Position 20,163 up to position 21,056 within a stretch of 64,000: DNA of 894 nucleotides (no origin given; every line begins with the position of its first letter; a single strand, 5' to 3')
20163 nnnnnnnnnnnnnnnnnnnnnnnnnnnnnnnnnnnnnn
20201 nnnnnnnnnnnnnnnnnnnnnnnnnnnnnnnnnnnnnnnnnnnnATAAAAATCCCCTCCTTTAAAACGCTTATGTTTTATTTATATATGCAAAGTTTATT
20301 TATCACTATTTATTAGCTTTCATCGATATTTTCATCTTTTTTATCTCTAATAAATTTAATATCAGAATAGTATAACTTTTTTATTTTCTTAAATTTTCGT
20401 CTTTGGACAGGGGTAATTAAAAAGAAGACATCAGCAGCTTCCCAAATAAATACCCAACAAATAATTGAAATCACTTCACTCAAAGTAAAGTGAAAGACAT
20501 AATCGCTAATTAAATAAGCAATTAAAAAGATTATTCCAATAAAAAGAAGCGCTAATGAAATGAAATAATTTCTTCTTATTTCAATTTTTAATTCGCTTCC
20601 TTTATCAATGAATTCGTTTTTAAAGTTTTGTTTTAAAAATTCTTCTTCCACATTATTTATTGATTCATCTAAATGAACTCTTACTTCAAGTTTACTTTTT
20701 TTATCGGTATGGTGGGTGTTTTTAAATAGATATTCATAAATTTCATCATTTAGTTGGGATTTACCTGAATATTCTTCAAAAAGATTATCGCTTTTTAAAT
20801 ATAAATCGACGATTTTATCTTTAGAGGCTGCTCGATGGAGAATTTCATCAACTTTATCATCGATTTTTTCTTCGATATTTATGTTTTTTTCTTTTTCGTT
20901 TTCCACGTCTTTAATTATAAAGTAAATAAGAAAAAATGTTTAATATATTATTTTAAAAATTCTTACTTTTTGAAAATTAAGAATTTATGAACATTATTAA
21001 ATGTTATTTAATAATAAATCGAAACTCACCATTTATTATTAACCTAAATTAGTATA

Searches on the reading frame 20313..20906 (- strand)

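Call 63: search_protein_families(library=pfam, proteins=[window:20313-20906:-])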
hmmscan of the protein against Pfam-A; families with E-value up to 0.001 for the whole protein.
window:20313-20906:- (197 aa): 1 family
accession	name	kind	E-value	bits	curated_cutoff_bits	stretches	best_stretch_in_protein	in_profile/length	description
PF20990.2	DUF2207_C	-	0.00023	21.4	33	1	6-177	41-205/247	Predicted membrane protein (DUF2207) C-terminal domain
